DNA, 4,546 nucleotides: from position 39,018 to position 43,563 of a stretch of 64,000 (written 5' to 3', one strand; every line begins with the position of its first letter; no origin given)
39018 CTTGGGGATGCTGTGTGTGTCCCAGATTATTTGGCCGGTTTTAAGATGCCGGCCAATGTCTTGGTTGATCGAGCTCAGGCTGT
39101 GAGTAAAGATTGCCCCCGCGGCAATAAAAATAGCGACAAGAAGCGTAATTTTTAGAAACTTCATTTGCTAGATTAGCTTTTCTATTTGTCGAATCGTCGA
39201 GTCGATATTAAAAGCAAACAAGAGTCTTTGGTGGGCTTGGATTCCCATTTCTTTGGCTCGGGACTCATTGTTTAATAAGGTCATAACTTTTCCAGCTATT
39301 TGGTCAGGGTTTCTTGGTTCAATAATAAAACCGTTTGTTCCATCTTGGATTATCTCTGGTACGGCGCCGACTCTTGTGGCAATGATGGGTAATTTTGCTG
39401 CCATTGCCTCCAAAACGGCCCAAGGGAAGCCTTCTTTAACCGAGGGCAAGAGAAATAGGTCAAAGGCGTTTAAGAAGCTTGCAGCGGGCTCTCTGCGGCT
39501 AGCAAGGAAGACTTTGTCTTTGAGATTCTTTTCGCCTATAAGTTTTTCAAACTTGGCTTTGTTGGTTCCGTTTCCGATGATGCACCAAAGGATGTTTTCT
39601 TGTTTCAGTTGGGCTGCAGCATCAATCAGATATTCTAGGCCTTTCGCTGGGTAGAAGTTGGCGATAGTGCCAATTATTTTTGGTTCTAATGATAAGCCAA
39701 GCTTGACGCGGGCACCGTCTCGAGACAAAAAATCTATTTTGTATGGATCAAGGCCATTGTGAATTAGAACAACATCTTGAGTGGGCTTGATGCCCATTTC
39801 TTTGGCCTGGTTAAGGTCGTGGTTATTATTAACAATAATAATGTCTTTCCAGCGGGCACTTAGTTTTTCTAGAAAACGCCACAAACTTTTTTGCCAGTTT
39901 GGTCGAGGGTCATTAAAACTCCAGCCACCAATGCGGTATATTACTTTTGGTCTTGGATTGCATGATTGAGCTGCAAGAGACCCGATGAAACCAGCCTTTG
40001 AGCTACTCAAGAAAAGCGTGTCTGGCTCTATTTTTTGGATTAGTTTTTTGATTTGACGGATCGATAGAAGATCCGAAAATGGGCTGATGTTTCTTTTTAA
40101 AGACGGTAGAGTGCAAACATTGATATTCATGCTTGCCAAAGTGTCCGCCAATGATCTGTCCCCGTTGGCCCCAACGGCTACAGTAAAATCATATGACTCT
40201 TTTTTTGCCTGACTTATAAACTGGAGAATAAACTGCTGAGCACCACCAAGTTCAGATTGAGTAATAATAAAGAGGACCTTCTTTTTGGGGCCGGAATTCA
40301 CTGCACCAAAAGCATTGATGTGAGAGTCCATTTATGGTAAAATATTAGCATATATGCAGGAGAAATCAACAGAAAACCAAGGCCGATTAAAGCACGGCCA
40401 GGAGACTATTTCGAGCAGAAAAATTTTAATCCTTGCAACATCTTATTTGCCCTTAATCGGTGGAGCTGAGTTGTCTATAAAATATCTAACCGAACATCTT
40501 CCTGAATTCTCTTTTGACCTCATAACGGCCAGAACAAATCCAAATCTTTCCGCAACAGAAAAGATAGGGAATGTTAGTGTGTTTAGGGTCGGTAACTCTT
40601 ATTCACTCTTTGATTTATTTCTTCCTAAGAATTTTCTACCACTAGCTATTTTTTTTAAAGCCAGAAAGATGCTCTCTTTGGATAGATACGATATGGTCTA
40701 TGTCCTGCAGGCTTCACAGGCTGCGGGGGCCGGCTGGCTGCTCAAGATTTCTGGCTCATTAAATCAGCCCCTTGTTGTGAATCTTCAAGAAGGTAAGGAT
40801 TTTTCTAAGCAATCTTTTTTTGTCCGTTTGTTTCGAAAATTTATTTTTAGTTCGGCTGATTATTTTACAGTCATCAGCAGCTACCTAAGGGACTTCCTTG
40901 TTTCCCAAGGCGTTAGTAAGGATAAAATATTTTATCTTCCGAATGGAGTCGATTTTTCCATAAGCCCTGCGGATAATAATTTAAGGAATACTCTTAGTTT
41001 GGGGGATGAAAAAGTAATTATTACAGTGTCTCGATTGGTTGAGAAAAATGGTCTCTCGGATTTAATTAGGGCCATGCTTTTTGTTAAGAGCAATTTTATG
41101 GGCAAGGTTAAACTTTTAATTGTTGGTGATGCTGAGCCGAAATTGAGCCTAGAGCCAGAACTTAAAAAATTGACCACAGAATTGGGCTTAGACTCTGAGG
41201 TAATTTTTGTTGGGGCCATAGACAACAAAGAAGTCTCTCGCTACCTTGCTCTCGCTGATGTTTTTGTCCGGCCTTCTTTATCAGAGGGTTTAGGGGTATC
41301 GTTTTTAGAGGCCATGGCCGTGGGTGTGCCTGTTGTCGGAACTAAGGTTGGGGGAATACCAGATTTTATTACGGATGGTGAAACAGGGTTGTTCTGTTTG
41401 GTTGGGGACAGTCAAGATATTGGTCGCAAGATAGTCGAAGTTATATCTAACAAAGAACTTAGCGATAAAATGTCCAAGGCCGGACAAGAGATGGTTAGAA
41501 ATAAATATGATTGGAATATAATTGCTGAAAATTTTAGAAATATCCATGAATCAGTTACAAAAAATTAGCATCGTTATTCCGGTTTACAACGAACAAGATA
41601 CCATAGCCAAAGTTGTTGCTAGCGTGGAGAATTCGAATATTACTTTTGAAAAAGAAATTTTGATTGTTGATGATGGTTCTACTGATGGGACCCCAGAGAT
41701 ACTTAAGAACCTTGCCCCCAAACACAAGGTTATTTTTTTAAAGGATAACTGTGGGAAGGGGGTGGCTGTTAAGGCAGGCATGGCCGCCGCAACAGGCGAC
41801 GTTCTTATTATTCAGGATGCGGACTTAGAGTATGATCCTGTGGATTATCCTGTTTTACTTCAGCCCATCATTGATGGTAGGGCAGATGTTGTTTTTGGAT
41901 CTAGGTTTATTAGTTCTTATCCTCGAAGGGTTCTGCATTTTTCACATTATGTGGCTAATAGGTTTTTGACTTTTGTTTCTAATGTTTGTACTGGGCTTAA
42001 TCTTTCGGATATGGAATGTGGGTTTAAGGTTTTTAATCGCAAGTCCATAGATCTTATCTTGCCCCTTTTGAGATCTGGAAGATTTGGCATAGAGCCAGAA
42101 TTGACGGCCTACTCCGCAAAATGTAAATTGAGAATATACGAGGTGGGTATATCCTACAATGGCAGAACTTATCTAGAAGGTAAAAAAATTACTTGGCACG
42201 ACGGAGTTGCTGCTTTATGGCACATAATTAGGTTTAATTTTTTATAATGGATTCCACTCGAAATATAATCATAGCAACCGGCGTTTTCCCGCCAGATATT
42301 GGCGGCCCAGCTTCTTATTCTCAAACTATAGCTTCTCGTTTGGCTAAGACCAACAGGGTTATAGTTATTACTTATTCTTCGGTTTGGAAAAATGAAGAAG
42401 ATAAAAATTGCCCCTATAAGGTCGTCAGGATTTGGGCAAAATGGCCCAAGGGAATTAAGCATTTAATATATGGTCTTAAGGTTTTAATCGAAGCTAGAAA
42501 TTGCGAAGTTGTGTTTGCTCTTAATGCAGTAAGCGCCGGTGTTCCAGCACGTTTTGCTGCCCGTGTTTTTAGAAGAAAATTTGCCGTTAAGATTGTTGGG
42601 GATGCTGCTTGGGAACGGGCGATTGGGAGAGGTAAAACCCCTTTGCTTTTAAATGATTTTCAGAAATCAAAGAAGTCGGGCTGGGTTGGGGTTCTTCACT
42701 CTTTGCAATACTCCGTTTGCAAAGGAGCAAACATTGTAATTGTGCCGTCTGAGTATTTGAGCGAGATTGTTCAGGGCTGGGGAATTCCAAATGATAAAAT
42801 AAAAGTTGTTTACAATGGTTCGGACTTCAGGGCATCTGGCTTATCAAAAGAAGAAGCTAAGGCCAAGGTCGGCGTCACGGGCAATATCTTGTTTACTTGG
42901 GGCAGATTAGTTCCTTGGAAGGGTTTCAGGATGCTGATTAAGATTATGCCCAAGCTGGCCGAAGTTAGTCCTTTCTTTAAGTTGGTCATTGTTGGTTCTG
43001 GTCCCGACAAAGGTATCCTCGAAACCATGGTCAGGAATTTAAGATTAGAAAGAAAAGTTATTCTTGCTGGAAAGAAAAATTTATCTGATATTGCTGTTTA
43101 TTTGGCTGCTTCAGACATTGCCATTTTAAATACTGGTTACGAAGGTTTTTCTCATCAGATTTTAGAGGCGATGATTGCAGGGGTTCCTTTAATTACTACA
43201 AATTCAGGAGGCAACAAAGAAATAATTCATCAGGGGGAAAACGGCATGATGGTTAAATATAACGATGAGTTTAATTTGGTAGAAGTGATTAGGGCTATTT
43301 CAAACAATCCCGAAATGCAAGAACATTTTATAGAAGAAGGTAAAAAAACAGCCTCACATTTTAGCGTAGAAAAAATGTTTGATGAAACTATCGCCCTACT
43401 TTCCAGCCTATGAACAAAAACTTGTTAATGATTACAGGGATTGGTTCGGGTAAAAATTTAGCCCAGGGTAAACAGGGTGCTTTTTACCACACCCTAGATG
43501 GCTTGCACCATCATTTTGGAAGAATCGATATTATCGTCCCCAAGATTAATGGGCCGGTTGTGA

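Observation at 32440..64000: About 28-kb glycan-assembly locus directly downstream of a 1130-aa S-layer-like protein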

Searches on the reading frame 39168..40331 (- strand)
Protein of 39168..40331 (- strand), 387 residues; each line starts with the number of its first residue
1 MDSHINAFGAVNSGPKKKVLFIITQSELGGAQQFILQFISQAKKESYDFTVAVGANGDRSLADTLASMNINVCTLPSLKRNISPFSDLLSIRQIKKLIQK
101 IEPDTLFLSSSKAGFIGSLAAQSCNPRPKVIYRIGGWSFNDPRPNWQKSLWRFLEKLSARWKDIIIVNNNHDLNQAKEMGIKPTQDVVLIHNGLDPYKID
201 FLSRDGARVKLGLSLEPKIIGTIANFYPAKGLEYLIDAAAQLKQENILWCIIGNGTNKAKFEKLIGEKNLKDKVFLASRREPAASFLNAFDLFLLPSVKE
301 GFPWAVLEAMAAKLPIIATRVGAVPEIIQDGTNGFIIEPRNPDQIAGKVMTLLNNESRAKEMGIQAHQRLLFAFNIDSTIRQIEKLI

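Call 4: search_protein_families(library=pfam, proteins=[window:39168-40331:-], max_evalue=0.01)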
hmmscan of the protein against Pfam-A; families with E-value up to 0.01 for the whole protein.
window:39168-40331:- (387 aa): 7 families
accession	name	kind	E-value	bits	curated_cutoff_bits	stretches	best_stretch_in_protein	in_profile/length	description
PF00534.26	Glycos_transf_1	-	2.3e-40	138.4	26.4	1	207-368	5-171/172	Glycosyl transferases group 1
PF13692.12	Glyco_trans_1_4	-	3.1e-35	121.9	27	1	218-355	2-142/142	Glycosyl transferases group 1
PF13439.12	Glyco_transf_4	-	3.3e-11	43.9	28.5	1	29-196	2-168/170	Glycosyltransferase Family 4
PF13477.12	Glyco_trans_4_2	-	3.4e-10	40.7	23.4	1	32-169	10-139/139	Glycosyl transferase 4-like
PF13579.12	Glyco_trans_4_4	-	2.7e-08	34.7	29.7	1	29-193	1-158/158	Glycosyl transferase 4-like domain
PF20706.3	GT4-conflict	-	0.00011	21.7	26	1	262-321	253-313/385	Family 4 Glycosyltransferase in conflict systems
PF13524.12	Glyco_trans_1_2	-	0.00025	21.5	25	1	284-384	41-143/144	Glycosyl transferase-like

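Call 72: search_protein_families(library=ncbifam, proteins=[window:39168-40331:-], max_evalue=0.00001)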
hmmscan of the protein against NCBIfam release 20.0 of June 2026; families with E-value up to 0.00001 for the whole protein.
window:39168-40331:- (387 aa): 37 families (the best 25 are shown)
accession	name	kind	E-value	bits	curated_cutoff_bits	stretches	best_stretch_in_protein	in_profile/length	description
TIGR03088.1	stp2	hypoth_equivalog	3e-33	115.4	409.05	1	18-385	3-368/374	TIGR03088 family PEP-CTERM/XrtA system glycosyltransferase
TIGR03999.1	thiol_BshA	equivalog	4.5e-32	111.4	273.7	1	170-386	152-369/375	N-acetyl-alpha-D-glucosaminyl L-malate synthase BshA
NF041876.1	EPS_EpsE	equivalog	9.8e-27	94.2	400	1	219-377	216-383/389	exopolysaccharide biosynthesis GT4 family glycosyltransferase EpsE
NF047684.1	TeichurnBiosyTuaC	equivalog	1.7e-25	89.8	550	1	144-381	148-380/391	teichuronic acid biosynthesis protein TuaC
TIGR04063.1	stp3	hypoth_equivalog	6.7e-19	68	442.05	1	180-367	176-372/397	TIGR04063 family PEP-CTERM/XrtA system glycosyltransferase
NF038298.1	EPS_HpsO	equivalog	8.2e-19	67.6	575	1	152-375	137-372/388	hormogonium polysaccharide biosynthesis glycosyltransferase HpsO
TIGR03449.1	mycothiol_MshA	equivalog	3.2e-18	65.8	462.5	1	163-382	166-395/406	D-inositol-3-phosphate glycosyltransferase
NF047880.1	glyco_SdgA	exception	3.5e-17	62.2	800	1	218-369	317-470/488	serine-aspartate repeat adhesin O-glycosyltransferase SdgA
TIGR02149.1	glgA_Coryne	subfamily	2.2e-15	56.7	302.4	1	183-381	167-381/391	glycogen synthase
NF050063.1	ProtGlycPglJ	equivalog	8e-15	54.9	500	1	93-370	76-347/363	N-acetylgalactosamine-N,N'-diacetylbacillosaminyl-diphospho-undecaprenol 4-alpha-N-acetylgalactosaminyltransferase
NF038295.1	EPS_HpsP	equivalog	1.9e-14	53.4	550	1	177-382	170-379/388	hormogonium polysaccharide biosynthesis glycosyltransferase HpsP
NF012028.0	PRK15484.1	subfamily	5.5e-14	52.1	618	1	182-379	158-367/380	lipopolysaccharide N-acetylglucosaminyltransferase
TIGR04157.1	glyco_rSAM_CFB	subfamily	2.3e-13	49.9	400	1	173-385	181-404/406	TIGR04157 family glycosyltransferase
TIGR04005.1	wcaL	equivalog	2.4e-13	49.7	537.6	1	217-384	222-400/406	colanic acid biosynthesis glycosyltransferase WcaL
NF053787.1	GlcN_PG_synth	equivalog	2.6e-13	49.5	480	1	204-383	183-352/361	N-acetylglucosaminyl phosphatidylglycerol synthase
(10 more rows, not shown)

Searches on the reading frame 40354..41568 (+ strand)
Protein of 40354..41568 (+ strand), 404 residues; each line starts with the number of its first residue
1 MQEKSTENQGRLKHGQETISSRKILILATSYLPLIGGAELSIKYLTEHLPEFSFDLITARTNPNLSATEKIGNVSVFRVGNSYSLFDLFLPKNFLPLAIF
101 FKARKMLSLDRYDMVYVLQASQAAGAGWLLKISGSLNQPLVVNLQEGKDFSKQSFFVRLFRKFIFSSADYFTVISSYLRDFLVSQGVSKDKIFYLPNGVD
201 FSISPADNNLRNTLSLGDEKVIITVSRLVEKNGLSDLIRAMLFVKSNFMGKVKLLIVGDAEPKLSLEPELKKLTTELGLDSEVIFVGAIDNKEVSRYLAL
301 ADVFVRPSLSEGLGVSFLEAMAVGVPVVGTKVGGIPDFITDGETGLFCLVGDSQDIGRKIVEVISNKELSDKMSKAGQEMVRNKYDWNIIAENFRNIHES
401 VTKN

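Call 4: search_protein_families(library=pfam, proteins=[window:40354-41568:+], max_evalue=0.01)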
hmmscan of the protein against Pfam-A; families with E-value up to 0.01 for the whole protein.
window:40354-41568:+ (404 aa): 6 families
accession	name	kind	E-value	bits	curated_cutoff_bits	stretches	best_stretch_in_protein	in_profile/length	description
PF00534.26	Glycos_transf_1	-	2.9e-38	131.5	26.4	1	213-379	9-171/172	Glycosyl transferases group 1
PF13692.12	Glyco_trans_1_4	-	3.2e-33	115.4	27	1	219-366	1-142/142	Glycosyl transferases group 1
PF13439.12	Glyco_transf_4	-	2.7e-12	47.5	28.5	1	35-201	1-168/170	Glycosyltransferase Family 4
PF13579.12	Glyco_trans_4_4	-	9.8e-10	39.4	29.7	1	36-198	1-158/158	Glycosyl transferase 4-like domain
PF20706.3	GT4-conflict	-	1.4e-08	34.6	26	1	216-383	194-357/385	Family 4 Glycosyltransferase in conflict systems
PF13524.12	Glyco_trans_1_2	-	1.4e-07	32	25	1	282-394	28-142/144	Glycosyl transferase-like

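Call 72: search_protein_families(library=ncbifam, proteins=[window:40354-41568:+], max_evalue=0.00001)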
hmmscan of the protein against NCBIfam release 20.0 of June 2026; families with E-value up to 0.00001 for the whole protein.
window:40354-41568:+ (404 aa): 44 families (the best 25 are shown)
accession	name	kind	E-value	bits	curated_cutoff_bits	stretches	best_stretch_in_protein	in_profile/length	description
NF041876.1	EPS_EpsE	equivalog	1.5e-37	129.8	400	1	164-392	158-387/389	exopolysaccharide biosynthesis GT4 family glycosyltransferase EpsE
TIGR03999.1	thiol_BshA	equivalog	2.3e-36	125.5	273.7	1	161-402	138-374/375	N-acetyl-alpha-D-glucosaminyl L-malate synthase BshA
TIGR04063.1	stp3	hypoth_equivalog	3.9e-36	124.8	442.05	1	146-401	136-395/397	TIGR04063 family PEP-CTERM/XrtA system glycosyltransferase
TIGR03088.1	stp2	hypoth_equivalog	3.5e-34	118.5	409.05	1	157-400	126-372/374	TIGR03088 family PEP-CTERM/XrtA system glycosyltransferase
NF047684.1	TeichurnBiosyTuaC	equivalog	7.4e-29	100.8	550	1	150-402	150-390/391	teichuronic acid biosynthesis protein TuaC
TIGR02149.1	glgA_Coryne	subfamily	1.6e-26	93.4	302.4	1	167-401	144-390/391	glycogen synthase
TIGR04157.1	glyco_rSAM_CFB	subfamily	2.1e-26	92.9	400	1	162-397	164-405/406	TIGR04157 family glycosyltransferase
TIGR03449.1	mycothiol_MshA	equivalog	7.8e-22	77.7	462.5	1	178-401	176-403/406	D-inositol-3-phosphate glycosyltransferase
NF012028.0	PRK15484.1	subfamily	1.3e-21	77.2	618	1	172-397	144-374/380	lipopolysaccharide N-acetylglucosaminyltransferase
NF038011.1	PelF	equivalog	8.9e-21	74.5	100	1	156-397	243-488/489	GT4 family glycosyltransferase PelF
NF038295.1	EPS_HpsP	equivalog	5.8e-20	71.6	550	1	193-399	179-385/388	hormogonium polysaccharide biosynthesis glycosyltransferase HpsP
NF053787.1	GlcN_PG_synth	equivalog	3.3e-19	69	480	1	165-401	141-359/361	N-acetylglucosaminyl phosphatidylglycerol synthase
NF038298.1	EPS_HpsO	equivalog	3.4e-19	68.9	575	1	178-396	157-382/388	hormogonium polysaccharide biosynthesis glycosyltransferase HpsO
TIGR04047.1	MSMEG_0565_glyc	hypoth_equivalog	4.3e-19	68.8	259.85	1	166-392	137-365/373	MSMEG_0565 family glycosyltransferase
NF049988.1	MGlcDAGSynMgs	equivalog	4.6e-19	69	400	1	208-401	201-387/398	alpha-monoglucosyldiacylglycerol synthase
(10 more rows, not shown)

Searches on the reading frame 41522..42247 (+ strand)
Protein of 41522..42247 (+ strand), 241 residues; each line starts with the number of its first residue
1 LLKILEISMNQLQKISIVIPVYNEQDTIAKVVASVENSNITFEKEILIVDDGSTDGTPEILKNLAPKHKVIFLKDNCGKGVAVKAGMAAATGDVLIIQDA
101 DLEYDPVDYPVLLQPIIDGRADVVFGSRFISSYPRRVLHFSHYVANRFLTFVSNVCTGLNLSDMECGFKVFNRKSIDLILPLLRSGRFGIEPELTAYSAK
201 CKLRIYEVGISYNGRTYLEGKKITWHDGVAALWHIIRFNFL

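Call 4: search_protein_families(library=pfam, proteins=[window:41522-42247:+], max_evalue=0.01)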
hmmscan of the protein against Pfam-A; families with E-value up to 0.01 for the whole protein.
window:41522-42247:+ (241 aa): 5 families
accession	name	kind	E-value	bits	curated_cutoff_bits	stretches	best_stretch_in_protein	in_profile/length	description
PF00535.33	Glycos_transf_2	-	4.1e-36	124.9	23.3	1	16-177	1-165/168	Glycosyl transferase family 2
PF10111.15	Glyco_tranf_2_2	-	2.2e-06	27.8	27.3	1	16-101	1-91/276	Glycosyltransferase like family 2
PF13641.12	Glyco_tranf_2_3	-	4e-05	24.2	27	1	14-142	2-136/230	Glycosyltransferase like family 2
PF13704.12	Glyco_tranf_2_4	-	0.00061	20.7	27.5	1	23-75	2-50/98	Glycosyl transferase family 2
PF01420.25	Methylase_S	-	0.0033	18.1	22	1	6-47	123-163/168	Type I restriction modification DNA specificity domain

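Call 72: search_protein_families(library=ncbifam, proteins=[window:41522-42247:+], max_evalue=0.00001)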
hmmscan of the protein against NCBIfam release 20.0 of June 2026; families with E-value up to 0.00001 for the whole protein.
window:41522-42247:+ (241 aa): 19 families
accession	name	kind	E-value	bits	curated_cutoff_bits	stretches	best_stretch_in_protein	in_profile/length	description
TIGR04182.1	glyco_TIGR04182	equivalog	8.5e-32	110.7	325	1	15-237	2-216/293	S-layer glycoprotein N-glycosyltransferase AglJ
NF007986.1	PRK10714.1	equivalog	7.9e-22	77.7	529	1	9-182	2-175/316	undecaprenyl-phosphate 4-deoxy-4-formamido-L-arabinose transferase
NF047588.1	GlcsyltransPgfSStrep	equivalog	5.6e-20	71.8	500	1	14-188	2-176/308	glycosyltransferase PgfS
NF007482.0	PRK10073.1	equivalog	3.7e-18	65.6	423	1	9-123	2-117/334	glycosyltransferase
TIGR03937.1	PgaC_IcaA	equivalog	4.9e-18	65.3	422.3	1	7-105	39-139/407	poly-beta-1,6-N-acetyl-D-glucosamine synthase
NF058614.1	PPMAGASynPpgS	equivalog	1.8e-16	60.3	370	1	16-185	3-170/226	polyprenyl-phospho-N-acetylgalactosaminyl synthase PpgS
TIGR04283.1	glyco_like_mftF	equivalog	5.4e-16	58.9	182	1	15-130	1-112/221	TIGR04283 family arsenosugar biosynthesis glycosyltransferase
NF041391.1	DPhHxTase_Halo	equivalog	2e-15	56.4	375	1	21-216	3-187/213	dolichyl-phosphate hexose transferase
NF010496.0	PRK13915.1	equivalog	1.2e-14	54.1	262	1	10-117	28-143/307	glucosyl-3-phosphoglycerate synthase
NF041875.1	EPS_EpsD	equivalog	1.5e-14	54.1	370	1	15-111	1-99/325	exopolysaccharide biosynthesis glycosyltransferase EpsD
NF047683.1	TeichurnBiosyTuaG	equivalog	2.9e-14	53.3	400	1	10-104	3-99/252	teichuronic acid biosynthesis protein TuaG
TIGR03965.1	mycofact_glyco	equivalog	4.6e-13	48.9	280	1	9-118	70-181/467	mycofactocin biosynthesis glycosyltransferase MftF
TIGR03111.1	glyc2_xrt_Gpos1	hypoth_equivalog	2.7e-09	36.3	363.95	1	9-101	45-141/439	TIGR03111 family XrtG-associated glycosyltransferase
TIGR03469.1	HpnB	hypoth_equivalog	1.8e-08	33.9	379.25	1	10-108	41-152/386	hopene-associated glycosyltransferase HpnB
NF053739.1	GlytfEpsEBac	equivalog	9.3e-08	31.4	450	1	14-101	2-92/265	glycosyltransferase EpsE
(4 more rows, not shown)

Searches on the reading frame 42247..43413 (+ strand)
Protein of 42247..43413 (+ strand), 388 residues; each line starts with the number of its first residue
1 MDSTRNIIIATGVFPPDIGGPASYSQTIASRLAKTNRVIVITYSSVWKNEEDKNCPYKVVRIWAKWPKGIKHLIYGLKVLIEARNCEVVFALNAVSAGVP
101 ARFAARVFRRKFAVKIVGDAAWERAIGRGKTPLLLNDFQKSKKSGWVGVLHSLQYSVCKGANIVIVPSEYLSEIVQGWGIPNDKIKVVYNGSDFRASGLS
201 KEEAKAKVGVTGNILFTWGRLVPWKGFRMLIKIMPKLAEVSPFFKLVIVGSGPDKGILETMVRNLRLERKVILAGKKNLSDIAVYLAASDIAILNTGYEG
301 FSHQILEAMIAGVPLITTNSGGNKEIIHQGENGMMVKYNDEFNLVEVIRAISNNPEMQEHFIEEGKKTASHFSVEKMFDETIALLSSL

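Call 4: search_protein_families(library=pfam, proteins=[window:42247-43413:+], max_evalue=0.01)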
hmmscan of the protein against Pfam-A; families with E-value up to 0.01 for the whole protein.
window:42247-43413:+ (388 aa): 6 families
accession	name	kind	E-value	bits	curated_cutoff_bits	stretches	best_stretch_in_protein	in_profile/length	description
PF00534.26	Glycos_transf_1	-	5.6e-37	127.4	26.4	1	204-367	5-171/172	Glycosyl transferases group 1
PF13692.12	Glyco_trans_1_4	-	3.1e-28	99.2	27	1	214-352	3-140/142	Glycosyl transferases group 1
PF13439.12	Glyco_transf_4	-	1.2e-10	42.1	28.5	1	18-193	1-167/170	Glycosyltransferase Family 4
PF13579.12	Glyco_trans_4_4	-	1.5e-09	38.8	29.7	1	19-191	1-158/158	Glycosyl transferase 4-like domain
PF20706.3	GT4-conflict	-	0.00033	20.2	26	1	213-329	198-322/385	Family 4 Glycosyltransferase in conflict systems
PF13524.12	Glyco_trans_1_2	-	0.00038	20.9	25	1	275-371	33-132/144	Glycosyl transferase-like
